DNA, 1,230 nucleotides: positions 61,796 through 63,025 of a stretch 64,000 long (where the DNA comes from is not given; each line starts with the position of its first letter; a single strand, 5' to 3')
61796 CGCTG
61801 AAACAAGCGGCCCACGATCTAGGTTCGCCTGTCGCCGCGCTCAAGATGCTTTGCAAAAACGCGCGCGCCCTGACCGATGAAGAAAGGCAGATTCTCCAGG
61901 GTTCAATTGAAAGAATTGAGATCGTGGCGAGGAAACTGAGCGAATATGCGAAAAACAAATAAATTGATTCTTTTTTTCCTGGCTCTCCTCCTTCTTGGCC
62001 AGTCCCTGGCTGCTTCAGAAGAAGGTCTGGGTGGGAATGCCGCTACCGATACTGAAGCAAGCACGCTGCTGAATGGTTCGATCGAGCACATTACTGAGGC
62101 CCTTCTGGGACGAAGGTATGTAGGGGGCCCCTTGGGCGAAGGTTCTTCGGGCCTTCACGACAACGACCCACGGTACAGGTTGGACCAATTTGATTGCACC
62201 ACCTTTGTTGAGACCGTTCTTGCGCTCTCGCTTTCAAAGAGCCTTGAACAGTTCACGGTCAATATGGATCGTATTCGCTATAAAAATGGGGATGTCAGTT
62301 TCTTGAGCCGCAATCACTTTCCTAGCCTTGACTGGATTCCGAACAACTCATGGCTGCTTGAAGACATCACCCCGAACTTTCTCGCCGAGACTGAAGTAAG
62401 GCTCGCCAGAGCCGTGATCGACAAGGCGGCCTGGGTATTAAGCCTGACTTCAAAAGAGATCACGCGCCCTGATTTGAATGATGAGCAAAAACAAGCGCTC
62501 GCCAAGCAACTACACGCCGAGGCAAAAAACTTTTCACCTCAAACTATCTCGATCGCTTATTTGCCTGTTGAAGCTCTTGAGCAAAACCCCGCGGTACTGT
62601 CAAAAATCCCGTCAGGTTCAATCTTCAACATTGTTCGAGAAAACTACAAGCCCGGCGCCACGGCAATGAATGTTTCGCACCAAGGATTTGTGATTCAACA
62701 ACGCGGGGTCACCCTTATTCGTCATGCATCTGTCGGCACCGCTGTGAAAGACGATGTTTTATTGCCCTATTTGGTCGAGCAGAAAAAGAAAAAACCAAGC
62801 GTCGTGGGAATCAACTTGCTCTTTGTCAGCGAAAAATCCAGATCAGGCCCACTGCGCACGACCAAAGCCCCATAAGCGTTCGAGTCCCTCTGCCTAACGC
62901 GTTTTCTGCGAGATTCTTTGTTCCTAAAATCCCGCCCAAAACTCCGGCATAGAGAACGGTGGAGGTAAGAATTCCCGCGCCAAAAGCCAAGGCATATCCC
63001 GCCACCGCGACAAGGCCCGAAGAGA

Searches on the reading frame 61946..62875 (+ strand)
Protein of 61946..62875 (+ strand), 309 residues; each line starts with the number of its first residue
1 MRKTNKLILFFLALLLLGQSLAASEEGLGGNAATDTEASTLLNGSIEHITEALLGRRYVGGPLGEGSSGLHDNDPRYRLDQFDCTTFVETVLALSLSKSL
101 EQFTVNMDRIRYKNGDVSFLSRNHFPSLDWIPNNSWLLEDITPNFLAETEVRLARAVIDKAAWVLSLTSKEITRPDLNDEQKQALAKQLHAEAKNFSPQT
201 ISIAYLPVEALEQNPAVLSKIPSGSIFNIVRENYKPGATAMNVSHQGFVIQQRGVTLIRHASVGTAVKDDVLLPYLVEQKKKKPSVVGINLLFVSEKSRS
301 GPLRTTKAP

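Call 75: search_protein_families(library=pfam, proteins=[window:61946-62875:+], max_evalue=0.00001)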
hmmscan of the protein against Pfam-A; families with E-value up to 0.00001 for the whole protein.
window:61946-62875:+ (309 aa): 1 family
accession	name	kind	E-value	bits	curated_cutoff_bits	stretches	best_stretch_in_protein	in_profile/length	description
PF07313.18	AmiA-like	-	7.1e-38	130.6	27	1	49-278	2-198/202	N-acetylmuramoyl-L-alanine amidase-like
